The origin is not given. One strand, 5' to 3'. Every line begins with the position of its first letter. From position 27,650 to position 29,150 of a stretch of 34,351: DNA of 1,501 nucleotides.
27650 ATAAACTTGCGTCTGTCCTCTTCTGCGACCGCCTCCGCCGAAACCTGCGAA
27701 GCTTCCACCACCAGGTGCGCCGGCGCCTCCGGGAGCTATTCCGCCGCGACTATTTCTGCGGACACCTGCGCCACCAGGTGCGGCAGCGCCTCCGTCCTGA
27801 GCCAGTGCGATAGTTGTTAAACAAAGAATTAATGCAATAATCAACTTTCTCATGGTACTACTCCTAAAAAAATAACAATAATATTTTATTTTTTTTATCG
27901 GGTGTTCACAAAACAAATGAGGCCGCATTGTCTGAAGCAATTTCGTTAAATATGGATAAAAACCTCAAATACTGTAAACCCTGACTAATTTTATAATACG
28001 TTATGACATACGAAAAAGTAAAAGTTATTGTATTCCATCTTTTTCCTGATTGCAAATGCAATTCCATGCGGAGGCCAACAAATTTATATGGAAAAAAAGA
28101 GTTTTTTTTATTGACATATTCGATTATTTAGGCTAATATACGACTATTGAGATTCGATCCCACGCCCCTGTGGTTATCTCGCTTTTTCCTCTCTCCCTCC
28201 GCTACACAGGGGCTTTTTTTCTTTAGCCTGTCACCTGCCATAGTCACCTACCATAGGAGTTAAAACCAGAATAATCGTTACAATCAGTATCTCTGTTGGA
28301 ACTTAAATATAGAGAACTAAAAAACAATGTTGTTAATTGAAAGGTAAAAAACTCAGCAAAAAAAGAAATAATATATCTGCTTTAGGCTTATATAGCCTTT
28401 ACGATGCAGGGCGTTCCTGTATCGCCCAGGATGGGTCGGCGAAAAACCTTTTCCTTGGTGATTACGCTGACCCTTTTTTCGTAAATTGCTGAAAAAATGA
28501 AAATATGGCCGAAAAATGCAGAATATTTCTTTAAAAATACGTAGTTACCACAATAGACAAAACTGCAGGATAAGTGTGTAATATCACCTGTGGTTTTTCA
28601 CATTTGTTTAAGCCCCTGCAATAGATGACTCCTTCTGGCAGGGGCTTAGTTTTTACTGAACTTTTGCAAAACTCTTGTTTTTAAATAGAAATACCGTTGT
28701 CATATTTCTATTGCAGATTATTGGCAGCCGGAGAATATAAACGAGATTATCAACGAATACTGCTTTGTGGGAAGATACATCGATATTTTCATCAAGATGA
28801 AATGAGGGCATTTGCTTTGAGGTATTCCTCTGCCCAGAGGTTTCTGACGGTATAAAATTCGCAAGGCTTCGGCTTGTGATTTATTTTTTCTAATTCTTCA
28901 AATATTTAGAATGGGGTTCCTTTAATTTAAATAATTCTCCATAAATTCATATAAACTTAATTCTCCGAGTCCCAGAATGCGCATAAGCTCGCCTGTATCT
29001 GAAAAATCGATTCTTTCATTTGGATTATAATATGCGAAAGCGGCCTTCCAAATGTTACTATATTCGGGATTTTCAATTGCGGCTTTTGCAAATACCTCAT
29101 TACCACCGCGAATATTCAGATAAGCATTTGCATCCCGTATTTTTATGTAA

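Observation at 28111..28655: Tandem trio of sRNA-like units whose oversized hairpin loops display CU-rich anti-Shine-Dalgarno-like tracts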

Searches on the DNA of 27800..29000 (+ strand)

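Call 6: search_rna_families(source=window, start=27800, end=29000, threshold=evalue, max_evalue=10)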
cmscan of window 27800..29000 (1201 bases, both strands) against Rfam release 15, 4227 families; matches with E-value up to 10: 5.
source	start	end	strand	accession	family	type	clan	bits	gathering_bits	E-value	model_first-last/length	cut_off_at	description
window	27948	28031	+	RF01603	snoR29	Gene; snRNA; snoRNA; CD-box;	-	25.8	50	0.56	1-84/84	no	small nucleolar RNA snoR29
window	28564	28656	+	RF01772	rnk_pseudo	Cis-reg; leader;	-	19.1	55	2.1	1-108/108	no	Pseudomonas rnk leader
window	28335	28482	-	RF02060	STnc410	Gene; sRNA;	-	17.2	50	0.55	1-158/158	no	Enterobacterial sRNA STnc410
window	28210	28285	+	RF02368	Yfr21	Gene; sRNA;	-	16.6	100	9.8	1-205/205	no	Cyanobacterial functional RNA 21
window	28277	28343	+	RF01319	CRISPR-DR6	Gene; CRISPR;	-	15.7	39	6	1-30/30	no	CRISPR RNA direct repeat element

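Call 29: build_rna_model(alignment_id=A3, structure=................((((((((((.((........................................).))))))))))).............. )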
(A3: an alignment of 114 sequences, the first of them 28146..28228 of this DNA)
Model R1 built from alignment A3 (114 sequences, 96 columns); structure: as given.
model positions 81; base pairs 12; branch points 0; effective number of sequences 3.36; information 0.7 bits per position. Calibrated on 0.2 Mb of random sequence (short: E-values are rough).
structure used (alignment columns):
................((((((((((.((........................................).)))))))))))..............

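Call 30: search_with_rna_model(model_id=R1, source=window, filters=off, max_evalue=10, show_alignments=4)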
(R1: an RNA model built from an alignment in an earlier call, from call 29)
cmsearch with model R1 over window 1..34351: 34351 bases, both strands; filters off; matches with E-value up to 10: 34.
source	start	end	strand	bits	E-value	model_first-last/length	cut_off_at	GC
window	28146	28228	+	71.1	3.8e-22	1-81/81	no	0.51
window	28594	28660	+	16.1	0.0092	1-81/81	no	0.4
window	9779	9830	-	13.2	0.096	1-81/81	no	0.17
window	24151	24205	+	12.5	0.18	1-81/81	no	0.38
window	18155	18208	+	11.1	0.52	1-81/81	no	0.22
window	11623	11704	-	10.8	0.7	1-81/81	no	0.34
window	3252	3313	+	10.4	0.92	1-81/81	no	0.31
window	28597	28663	-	10.1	1.2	1-81/81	no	0.42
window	7396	7480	-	9.8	1.6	1-81/81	no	0.45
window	7609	7692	+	9.7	1.7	1-81/81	no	0.31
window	28415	28488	+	9.6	1.8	1-81/81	no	0.47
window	10874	10937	-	9.6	1.8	1-81/81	no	0.39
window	12568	12617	+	9.6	1.9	1-81/81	no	0.26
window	30313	30360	-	9.3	2.3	1-81/81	no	0.25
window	24429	24496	+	9.2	2.4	1-81/81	no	0.44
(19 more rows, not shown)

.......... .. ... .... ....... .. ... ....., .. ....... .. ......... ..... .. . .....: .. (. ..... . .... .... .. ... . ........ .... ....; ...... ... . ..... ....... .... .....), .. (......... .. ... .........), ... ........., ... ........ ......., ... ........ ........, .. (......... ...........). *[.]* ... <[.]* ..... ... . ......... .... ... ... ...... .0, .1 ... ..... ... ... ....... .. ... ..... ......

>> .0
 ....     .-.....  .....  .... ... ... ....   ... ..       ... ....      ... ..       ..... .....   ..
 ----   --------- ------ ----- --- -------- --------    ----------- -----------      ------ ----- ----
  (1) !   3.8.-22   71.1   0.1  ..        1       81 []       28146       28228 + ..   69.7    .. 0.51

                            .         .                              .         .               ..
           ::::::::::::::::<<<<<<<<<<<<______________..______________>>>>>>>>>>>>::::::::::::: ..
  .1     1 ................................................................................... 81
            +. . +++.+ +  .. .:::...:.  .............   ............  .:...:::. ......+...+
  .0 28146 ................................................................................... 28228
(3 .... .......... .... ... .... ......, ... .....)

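Call 32: search_with_rna_model(model_id=R1, sources=[L001, L002, L003, L004, L005, L006, L007, L081, L082, L083, L084, L085, L086, L087, L088, L089, L090, L091, L092, L093, L094, L095, L096, L097, L098, L099, L100, L101, L102, L103, L104, L105, L106, L107, L108, L109, L110, L111, L112, L113, L114, L115, L116, L117, L118, L119, L120, L121, L122, L123, L124, L125, L126, L127, L128, L129, L130, L131, L132, L133, L134, L135, L136, L137, L138, L139, L140, L141, L142, L143, L144, L145, L146, L147, L148, L149, L150, L151, L152, L153, L154, L155, L156, L157, L158, L159, L160, L161, L162, L163, L164, L165, L166, L167, L168, L169, L170, L171, L172, L173], max_evalue=1)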
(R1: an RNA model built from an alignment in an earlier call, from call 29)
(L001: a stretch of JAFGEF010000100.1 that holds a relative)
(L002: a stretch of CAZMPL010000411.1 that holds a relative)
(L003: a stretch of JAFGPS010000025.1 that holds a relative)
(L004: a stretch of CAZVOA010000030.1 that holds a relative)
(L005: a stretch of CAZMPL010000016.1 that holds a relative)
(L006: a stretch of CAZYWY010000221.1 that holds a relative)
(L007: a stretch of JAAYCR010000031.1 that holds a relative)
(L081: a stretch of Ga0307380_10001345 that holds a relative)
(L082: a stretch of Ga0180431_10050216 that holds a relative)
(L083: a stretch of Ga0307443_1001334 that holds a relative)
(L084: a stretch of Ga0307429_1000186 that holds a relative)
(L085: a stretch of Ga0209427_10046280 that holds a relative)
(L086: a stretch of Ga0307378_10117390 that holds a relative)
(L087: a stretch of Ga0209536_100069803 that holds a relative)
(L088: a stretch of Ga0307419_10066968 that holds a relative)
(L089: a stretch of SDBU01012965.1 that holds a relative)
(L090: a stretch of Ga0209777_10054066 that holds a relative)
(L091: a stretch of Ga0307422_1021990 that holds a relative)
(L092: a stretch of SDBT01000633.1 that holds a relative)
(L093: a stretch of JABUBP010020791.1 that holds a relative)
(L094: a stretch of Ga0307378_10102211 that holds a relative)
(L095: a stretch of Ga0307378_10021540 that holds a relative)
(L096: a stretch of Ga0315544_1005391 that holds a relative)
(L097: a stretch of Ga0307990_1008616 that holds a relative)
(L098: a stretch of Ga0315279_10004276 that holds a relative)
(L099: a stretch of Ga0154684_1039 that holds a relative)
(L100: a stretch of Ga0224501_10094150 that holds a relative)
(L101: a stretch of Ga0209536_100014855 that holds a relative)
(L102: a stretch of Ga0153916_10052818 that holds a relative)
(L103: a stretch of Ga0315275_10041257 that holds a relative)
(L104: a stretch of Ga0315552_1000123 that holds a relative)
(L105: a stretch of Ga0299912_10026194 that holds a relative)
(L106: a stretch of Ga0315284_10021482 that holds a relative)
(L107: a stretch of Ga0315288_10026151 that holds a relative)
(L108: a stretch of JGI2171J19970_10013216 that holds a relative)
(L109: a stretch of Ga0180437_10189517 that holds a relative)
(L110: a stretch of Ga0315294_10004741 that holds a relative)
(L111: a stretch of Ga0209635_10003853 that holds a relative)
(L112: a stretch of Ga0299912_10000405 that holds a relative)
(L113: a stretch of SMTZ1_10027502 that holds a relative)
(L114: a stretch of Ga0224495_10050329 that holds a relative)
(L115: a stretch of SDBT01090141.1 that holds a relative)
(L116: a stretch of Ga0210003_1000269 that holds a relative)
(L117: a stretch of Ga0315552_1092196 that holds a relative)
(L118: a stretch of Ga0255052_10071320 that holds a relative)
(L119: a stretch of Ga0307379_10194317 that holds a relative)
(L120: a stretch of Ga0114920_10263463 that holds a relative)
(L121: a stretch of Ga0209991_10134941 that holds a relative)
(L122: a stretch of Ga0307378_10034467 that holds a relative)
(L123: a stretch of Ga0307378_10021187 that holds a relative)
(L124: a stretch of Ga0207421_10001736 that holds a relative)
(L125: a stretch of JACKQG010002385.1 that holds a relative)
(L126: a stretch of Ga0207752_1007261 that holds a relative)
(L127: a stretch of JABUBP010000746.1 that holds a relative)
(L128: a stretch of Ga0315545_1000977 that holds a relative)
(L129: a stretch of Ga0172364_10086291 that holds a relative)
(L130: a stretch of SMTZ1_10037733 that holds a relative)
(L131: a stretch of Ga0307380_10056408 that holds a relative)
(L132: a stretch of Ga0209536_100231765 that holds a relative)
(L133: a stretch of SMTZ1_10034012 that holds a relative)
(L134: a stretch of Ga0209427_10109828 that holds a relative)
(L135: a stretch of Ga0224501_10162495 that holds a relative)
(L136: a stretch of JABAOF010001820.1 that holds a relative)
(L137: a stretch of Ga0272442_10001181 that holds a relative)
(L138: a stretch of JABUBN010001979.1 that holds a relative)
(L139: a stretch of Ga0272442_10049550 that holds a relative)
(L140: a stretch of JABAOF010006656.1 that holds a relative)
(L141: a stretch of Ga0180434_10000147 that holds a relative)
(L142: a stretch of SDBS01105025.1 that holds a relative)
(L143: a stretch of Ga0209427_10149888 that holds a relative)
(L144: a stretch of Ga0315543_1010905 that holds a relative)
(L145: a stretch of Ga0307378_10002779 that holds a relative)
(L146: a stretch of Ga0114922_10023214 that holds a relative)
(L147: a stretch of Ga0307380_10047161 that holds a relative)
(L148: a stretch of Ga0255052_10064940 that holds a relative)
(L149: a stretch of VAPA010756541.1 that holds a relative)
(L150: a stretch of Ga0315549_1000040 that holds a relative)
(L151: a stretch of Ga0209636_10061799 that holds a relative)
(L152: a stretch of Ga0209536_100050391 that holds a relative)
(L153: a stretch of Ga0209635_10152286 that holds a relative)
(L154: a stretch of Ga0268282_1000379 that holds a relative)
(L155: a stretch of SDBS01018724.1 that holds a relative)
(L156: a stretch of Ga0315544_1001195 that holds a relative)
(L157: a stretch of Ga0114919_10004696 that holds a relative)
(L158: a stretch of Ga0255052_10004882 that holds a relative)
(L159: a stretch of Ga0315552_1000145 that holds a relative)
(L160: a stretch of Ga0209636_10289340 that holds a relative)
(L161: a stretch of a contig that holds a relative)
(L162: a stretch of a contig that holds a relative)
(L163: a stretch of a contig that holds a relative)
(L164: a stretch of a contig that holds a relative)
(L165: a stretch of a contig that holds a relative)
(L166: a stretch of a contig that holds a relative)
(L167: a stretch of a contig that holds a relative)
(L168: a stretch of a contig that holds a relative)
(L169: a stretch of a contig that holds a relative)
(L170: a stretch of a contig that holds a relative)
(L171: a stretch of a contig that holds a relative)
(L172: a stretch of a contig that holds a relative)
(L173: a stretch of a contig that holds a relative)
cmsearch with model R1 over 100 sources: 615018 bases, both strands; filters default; matches with E-value up to 1: 139.
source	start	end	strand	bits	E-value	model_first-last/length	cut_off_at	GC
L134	115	195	+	96.7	6.3e-30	1-81/81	no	0.48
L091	346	426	+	96.6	6.7e-30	1-81/81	no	0.44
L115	1746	1826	-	95.9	1.1e-29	1-81/81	no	0.52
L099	7159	7239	+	95.9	1.2e-29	1-81/81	no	0.48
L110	11293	11373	+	95.8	1.3e-29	1-81/81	no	0.48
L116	1111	1191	+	95.5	1.6e-29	1-81/81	no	0.48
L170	7700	7780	+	95.4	1.7e-29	1-81/81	no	0.48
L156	1182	1262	-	95.3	1.9e-29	1-81/81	no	0.48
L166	4349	4429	+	95.1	2.3e-29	1-81/81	no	0.49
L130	2427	2507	-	95.1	2.3e-29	1-81/81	no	0.49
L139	3291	3371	-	94.9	2.6e-29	1-81/81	no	0.47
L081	4753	4833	-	94.9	2.7e-29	1-81/81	no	0.48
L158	3864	3944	-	94.7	3e-29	1-81/81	no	0.48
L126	1175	1255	-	94.7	3.1e-29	1-81/81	no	0.48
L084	851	931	-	94.6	3.3e-29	1-81/81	no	0.51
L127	2021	2101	-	94.5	3.5e-29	1-81/81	no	0.51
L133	1330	1410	+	94.5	3.7e-29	1-81/81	no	0.53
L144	3667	3747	+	94.3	4.3e-29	1-81/81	no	0.51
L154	5166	5246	+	94.3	4.3e-29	1-81/81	no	0.51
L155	4291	4371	-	94.2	4.7e-29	1-81/81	no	0.54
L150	2817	2897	-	94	5.4e-29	1-81/81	no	0.48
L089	8702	8782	+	93.9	6e-29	1-81/81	no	0.51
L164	20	100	+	93.9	6e-29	1-81/81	no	0.51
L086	619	699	-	93.5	8.4e-29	1-81/81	no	0.48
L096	1705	1785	-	93.2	1e-28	1-81/81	no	0.51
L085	2673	2753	+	93.2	1e-28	1-81/81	no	0.49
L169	3296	3376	+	92.8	1.4e-28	1-81/81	no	0.53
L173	2584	2664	+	92.8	1.4e-28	1-81/81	no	0.51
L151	1229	1309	-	92.4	2e-28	1-81/81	no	0.51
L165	5138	5218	-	92.4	2.1e-28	1-81/81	no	0.48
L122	2816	2897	+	92.1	2.5e-28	1-81/81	no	0.52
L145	3507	3588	-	92.1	2.5e-28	1-81/81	no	0.52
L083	4681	4761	-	92.1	2.6e-28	1-81/81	no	0.53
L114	171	251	+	91.9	3.1e-28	1-81/81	no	0.51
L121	596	676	-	91.5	4.1e-28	1-81/81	no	0.53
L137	660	740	+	90.1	1.3e-27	1-81/81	no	0.52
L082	1985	2065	+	90.1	1.3e-27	1-81/81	no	0.47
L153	1635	1715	-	89.8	1.6e-27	1-81/81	no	0.52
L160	1328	1408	-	89.8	1.6e-27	1-81/81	no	0.52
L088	193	273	+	89.7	1.8e-27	1-81/81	no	0.48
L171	8051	8131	+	89.3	2.4e-27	1-81/81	no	0.49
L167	212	292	+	89.1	3e-27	1-81/81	no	0.49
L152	1129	1209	-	89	3.3e-27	1-81/81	no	0.51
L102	185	265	+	88.7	3.9e-27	1-81/81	no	0.52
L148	432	512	-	87.8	8.3e-27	1-81/81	no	0.51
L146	3030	3110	+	87.6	1e-26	1-81/81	no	0.46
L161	1536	1616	-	87.4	1.2e-26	1-81/81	no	0.52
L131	1299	1379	+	86.7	2.1e-26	1-81/81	no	0.51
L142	40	120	+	85.2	7.2e-26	1-81/81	no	0.53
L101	5057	5137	+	84.6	1.1e-25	1-81/81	no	0.57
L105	3820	3900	+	84.3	1.4e-25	1-81/81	no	0.49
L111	8731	8811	-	84.2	1.6e-25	1-81/81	no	0.47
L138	1327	1407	+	83.9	2e-25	1-81/81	no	0.44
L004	10549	10629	-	83.7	2.4e-25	1-81/81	no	0.42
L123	1484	1565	+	83.6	2.5e-25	1-81/81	no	0.52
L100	56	136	+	83.5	2.9e-25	1-81/81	no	0.46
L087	4435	4515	-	83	4.2e-25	1-81/81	no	0.46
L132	2218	2298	-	83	4.2e-25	1-81/81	no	0.46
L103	4204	4283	-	83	4.3e-25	1-81/81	no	0.47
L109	549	630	-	83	4.3e-25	1-81/81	no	0.52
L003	8202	8282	-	82.8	4.8e-25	1-81/81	no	0.43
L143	1703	1783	+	82.7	5.1e-25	1-81/81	no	0.53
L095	1618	1699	-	82.7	5.2e-25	1-81/81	no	0.51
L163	2572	2652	-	82.7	5.3e-25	1-81/81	no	0.48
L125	10389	10469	+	82.3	7.6e-25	1-81/81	no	0.51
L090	2115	2195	+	82.2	8.2e-25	1-81/81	no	0.47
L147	2822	2902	+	82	9.1e-25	1-81/81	no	0.46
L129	427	508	+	81.4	1.5e-24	1-81/81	no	0.45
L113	4639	4720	-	81.4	1.6e-24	1-81/81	no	0.51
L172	1435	1515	-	81.2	1.7e-24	1-81/81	no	0.44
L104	4111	4192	-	80.9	2.4e-24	1-81/81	no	0.49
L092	2507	2587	-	80.6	3e-24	1-81/81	no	0.49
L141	2978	3059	+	80.4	3.5e-24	1-81/81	no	0.51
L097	6372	6452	+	78.4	1.7e-23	1-81/81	no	0.42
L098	9467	9548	+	77.9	2.7e-23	1-81/81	no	0.52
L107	1095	1176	-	77.9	2.7e-23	1-81/81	no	0.52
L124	2083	2163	+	77.8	2.7e-23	1-81/81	no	0.48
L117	431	510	+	77.7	3e-23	1-81/81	no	0.46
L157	8142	8223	+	77.6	3.2e-23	1-81/81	no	0.46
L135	325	406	+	77.6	3.2e-23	1-81/81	no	0.45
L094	80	160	-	77.5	3.5e-23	1-81/81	no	0.47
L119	473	553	+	77.5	3.5e-23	1-81/81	no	0.47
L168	3317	3397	-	76.9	5.9e-23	1-81/81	no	0.52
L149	566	647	+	76.8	6.3e-23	1-81/81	no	0.5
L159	6020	6099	+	76.6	7.8e-23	1-81/81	no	0.47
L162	4338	4419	+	76.5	7.9e-23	1-81/81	no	0.5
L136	5564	5645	-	76.4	8.7e-23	1-81/81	no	0.51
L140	2430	2511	-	75.5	1.9e-22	1-81/81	no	0.5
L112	6562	6641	+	74.9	3e-22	1-81/81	no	0.49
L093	1712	1776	-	74.6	4e-22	17-81/81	5'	0.57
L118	693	774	-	74.2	5.4e-22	1-81/81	no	0.52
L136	10925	11006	-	73.5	9.3e-22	1-81/81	no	0.5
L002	384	466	-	72.6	2e-21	1-81/81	no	0.46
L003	5658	5740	-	71.4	5e-21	1-81/81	no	0.47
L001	5662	5744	-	71.2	5.9e-21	1-81/81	no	0.47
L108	3248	3328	-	69.3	2.9e-20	1-81/81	no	0.44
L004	5660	5742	-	69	3.5e-20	1-81/81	no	0.49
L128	1124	1205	-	66.1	3.7e-19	1-81/81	no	0.48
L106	368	458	+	66.1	3.7e-19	1-81/81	no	0.44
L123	565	648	+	51.6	4.9e-14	1-81/81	no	0.51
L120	801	883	+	46.2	4.1e-12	1-81/81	no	0.51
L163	2659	2736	-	36.7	9.2e-09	1-81/81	no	0.4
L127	2453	2532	-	28.7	5.8e-06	1-81/81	no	0.36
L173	1362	1441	+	25.9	5.7e-05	1-81/81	no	0.4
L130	2859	2940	-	25.9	5.9e-05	1-81/81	no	0.4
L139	3632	3713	-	25.9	5.9e-05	1-81/81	no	0.39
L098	9037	9114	+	23.9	0.0003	1-81/81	no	0.41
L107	1529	1606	-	23.9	0.0003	1-81/81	no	0.41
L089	8229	8310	+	23.6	0.00037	1-81/81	no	0.38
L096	3054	3135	-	23.3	0.0005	1-81/81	no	0.38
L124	1748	1825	+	23.2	0.0005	1-81/81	no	0.46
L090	862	941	+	22.5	0.00093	1-81/81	no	0.45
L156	1475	1551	-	22.4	0.001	1-81/81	no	0.36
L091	73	149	+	22.3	0.0011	1-81/81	no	0.4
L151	1754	1833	-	20.9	0.0035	1-81/81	no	0.38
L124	1834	1912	+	20.8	0.0035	1-81/81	no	0.51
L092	2591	2669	-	20.7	0.004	1-81/81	no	0.41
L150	1626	1687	-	20.5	0.0048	1-81/81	no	0.37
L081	5942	6018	-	20.3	0.0056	1-81/81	no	0.4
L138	5441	5501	-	19.6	0.0098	1-81/81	no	0.49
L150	3099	3175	-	19.4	0.011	1-81/81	no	0.42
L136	11488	11547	-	19.3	0.012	1-81/81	no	0.37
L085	1242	1321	+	19.1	0.015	1-81/81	no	0.45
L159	4702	4782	+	18.5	0.024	1-81/81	no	0.51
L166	3016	3093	+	18.5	0.024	1-81/81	no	0.4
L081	6241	6319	-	18.4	0.026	1-81/81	no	0.44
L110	9956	10033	+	18.4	0.026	1-81/81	no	0.4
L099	5520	5598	+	18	0.035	1-81/81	no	0.44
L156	1711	1789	-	17.9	0.039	1-81/81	no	0.41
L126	2832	2911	-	17.5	0.052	1-81/81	no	0.44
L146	2529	2601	+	17.4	0.06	1-81/81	no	0.42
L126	2525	2600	-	17.3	0.064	1-81/81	no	0.39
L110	9652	9731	+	16.9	0.088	1-81/81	no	0.45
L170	6364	6441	+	16.8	0.093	1-81/81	no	0.41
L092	903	1000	+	16.4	0.13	1-81/81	no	0.38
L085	1479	1552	+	16.3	0.14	1-81/81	no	0.47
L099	5820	5897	+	16.2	0.16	1-81/81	no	0.41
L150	3340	3417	-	16.1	0.16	1-81/81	no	0.42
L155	3532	3546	-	14.5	0.63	42-56/81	no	0.67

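Call 60: build_rna_model(alignment_id=A4, structure=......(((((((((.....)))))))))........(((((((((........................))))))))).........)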
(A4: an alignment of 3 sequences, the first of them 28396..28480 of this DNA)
Model R2 built from alignment A4 (3 sequences, 88 columns); structure: as given.
model positions 87; base pairs 18; branch points 1; effective number of sequences 1.16; information 0.653 bits per position. Calibrated on 0.2 Mb of random sequence (short: E-values are rough).
structure used (alignment columns):
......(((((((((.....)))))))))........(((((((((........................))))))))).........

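Call 61: build_rna_model(alignment_id=A5, structure=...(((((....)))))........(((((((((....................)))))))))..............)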
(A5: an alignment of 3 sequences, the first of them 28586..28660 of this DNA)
Model R3 built from alignment A5 (3 sequences, 77 columns); structure: as given.
model positions 76; base pairs 14; branch points 1; effective number of sequences 1.61; information 0.743 bits per position. Calibrated on 0.2 Mb of random sequence (short: E-values are rough).
structure used (alignment columns):
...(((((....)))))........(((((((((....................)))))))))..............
